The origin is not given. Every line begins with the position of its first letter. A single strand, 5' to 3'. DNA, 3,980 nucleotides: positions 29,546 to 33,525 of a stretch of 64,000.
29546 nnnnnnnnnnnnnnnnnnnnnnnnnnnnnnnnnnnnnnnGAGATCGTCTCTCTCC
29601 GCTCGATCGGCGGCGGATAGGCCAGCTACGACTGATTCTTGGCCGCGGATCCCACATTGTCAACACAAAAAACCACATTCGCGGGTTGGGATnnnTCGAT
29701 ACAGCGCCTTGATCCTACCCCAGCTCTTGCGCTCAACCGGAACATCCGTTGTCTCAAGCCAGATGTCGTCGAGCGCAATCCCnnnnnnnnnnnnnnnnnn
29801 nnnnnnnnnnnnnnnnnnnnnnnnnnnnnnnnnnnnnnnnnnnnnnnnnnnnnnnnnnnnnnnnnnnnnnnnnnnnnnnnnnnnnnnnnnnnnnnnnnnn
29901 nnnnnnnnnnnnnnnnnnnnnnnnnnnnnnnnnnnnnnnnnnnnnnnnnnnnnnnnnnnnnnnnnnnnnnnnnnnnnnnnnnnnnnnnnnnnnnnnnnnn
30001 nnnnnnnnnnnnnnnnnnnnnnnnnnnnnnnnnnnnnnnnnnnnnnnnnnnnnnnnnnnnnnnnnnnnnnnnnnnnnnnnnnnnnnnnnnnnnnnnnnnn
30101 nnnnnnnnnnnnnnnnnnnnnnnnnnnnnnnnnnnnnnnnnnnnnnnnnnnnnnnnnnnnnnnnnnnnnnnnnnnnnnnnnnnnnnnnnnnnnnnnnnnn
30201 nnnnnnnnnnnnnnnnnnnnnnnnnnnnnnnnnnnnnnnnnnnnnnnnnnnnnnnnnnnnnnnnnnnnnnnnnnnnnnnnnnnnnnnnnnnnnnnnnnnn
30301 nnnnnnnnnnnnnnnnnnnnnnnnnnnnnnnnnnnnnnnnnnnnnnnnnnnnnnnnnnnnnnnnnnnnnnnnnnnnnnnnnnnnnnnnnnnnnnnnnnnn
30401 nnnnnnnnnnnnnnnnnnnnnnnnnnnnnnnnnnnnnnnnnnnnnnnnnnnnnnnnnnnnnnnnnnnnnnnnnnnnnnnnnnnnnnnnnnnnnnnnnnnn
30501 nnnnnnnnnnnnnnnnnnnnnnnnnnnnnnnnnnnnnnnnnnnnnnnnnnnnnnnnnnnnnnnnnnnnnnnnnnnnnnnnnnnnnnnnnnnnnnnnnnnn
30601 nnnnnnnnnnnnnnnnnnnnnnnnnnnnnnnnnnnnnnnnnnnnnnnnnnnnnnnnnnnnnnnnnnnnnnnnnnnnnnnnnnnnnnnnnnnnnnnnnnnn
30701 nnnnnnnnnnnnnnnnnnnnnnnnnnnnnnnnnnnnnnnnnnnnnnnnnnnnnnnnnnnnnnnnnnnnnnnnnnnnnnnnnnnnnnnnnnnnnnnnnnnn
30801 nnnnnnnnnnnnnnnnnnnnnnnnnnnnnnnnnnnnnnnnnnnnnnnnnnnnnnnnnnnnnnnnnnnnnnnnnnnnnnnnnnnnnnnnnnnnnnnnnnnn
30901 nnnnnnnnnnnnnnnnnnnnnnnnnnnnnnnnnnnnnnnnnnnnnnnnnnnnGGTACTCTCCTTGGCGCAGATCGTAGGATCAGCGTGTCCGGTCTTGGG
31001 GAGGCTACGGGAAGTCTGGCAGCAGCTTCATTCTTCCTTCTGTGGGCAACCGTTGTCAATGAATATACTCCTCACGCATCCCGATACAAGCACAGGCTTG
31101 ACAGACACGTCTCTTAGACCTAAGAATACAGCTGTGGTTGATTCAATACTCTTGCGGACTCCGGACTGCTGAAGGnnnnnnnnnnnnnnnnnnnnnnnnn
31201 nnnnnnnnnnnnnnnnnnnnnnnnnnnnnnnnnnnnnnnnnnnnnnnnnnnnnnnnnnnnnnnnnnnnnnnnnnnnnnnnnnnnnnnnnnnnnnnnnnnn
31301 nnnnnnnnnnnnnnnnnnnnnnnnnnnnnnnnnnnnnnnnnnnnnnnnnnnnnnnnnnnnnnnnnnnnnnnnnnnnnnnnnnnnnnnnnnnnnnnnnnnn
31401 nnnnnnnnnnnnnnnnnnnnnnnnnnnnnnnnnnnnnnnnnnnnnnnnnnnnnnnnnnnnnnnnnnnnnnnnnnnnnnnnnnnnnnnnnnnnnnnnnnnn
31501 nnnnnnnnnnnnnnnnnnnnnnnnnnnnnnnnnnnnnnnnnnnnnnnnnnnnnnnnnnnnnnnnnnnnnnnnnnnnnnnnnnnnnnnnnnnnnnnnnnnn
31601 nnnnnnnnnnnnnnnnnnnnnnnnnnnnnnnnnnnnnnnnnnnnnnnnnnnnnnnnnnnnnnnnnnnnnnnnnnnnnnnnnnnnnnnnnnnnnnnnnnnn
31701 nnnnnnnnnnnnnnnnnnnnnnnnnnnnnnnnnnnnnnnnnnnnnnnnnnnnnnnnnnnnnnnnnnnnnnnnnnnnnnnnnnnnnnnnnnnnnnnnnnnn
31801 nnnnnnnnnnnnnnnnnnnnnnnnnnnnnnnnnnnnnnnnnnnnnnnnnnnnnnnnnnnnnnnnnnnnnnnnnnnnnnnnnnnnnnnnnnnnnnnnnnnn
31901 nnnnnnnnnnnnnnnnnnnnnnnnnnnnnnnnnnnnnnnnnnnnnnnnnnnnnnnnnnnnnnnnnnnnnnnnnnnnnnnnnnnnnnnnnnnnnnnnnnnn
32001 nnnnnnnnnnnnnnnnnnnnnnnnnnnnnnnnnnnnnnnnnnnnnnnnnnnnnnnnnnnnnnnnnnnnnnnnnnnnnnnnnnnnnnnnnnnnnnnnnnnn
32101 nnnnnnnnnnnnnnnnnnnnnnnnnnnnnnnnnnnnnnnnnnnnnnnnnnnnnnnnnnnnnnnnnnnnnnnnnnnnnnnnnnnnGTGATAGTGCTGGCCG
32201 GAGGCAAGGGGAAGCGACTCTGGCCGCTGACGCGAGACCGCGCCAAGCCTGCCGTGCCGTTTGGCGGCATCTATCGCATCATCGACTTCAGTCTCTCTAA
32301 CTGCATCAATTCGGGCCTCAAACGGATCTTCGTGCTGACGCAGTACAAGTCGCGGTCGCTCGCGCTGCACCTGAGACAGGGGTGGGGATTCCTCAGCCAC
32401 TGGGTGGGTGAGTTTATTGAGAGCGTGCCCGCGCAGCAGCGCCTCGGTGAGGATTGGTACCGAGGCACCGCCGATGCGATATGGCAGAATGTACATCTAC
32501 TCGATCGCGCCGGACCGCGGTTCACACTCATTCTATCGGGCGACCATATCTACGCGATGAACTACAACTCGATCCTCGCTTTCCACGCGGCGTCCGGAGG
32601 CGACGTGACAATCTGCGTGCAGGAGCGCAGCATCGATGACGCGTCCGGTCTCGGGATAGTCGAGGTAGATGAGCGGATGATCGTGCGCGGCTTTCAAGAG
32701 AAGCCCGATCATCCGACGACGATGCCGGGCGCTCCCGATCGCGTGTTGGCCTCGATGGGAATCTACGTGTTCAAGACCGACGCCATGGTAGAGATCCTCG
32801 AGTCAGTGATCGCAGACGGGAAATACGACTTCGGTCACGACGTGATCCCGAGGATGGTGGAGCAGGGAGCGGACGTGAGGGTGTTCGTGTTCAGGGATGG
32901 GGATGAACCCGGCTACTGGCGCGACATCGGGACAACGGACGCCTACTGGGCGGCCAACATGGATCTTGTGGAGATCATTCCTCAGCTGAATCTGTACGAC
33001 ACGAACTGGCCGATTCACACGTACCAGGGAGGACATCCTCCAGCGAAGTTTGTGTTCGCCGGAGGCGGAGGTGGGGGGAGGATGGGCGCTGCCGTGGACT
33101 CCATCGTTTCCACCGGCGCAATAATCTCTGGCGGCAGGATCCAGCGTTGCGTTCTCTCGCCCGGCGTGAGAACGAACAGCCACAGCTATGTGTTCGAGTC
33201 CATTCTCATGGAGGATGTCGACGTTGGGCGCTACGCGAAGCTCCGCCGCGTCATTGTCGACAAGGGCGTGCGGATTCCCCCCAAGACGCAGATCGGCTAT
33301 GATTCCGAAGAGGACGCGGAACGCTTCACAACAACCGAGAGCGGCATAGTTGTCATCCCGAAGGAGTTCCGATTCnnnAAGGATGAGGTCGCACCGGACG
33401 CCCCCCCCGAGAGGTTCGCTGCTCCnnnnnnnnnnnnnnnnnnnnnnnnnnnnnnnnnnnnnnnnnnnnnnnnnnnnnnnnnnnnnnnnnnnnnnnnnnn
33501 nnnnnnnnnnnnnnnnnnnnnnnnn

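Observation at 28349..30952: Two tandem paralogous Cys/Trp-rich secreted proteins of an unrecognised family immediately upstream of the C25 peptidases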

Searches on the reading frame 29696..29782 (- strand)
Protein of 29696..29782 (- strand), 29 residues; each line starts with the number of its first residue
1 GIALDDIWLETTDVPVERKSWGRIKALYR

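Call 66: search_protein_families(library=ncbifam, proteins=[window:29696-29782:-], max_evalue=10)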
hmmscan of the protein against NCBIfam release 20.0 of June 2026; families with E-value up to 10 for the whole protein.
seq(29 aa): 0 families

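Call 67: search_protein_families(library=pfam, proteins=[window:29696-29782:-], max_evalue=10)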
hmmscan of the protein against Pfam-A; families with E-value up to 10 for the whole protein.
seq(29 aa): 0 families

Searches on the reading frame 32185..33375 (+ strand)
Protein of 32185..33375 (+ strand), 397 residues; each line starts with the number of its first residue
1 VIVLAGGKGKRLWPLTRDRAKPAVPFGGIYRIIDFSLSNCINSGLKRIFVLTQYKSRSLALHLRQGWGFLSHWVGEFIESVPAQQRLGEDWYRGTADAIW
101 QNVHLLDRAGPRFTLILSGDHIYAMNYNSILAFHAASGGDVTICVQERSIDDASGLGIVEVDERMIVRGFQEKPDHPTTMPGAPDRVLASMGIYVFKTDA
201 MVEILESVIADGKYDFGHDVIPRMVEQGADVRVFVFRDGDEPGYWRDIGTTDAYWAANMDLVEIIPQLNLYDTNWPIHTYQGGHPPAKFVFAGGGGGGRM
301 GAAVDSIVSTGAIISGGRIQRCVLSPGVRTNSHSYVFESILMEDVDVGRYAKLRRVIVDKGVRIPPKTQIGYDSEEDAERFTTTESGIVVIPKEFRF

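Call 86: search_protein_families(library=pfam, proteins=[window:32185-33375:+], max_evalue=0.001)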
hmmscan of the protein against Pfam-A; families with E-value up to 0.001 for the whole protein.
window:32185-33375:+ (397 aa): 4 families
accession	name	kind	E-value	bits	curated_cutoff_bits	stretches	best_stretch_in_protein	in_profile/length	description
PF00483.29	NTP_transferase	-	5.2e-60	203.5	21.2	1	2-261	3-242/245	Nucleotidyl transferase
PF24894.1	Hexapep_GlmU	-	4.3e-37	126.8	23.3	1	285-391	1-104/104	GlmU-like, C-terminal hexapeptide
PF25247.1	LbH_GLGC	-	1e-06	29.2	27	0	344-394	73-127/135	GLGC left-handed parallel beta-helix domain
PF12804.13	NTP_transf_3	-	0.00063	20.4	27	0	2-144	2-121/160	MobA-like NTP transferase domain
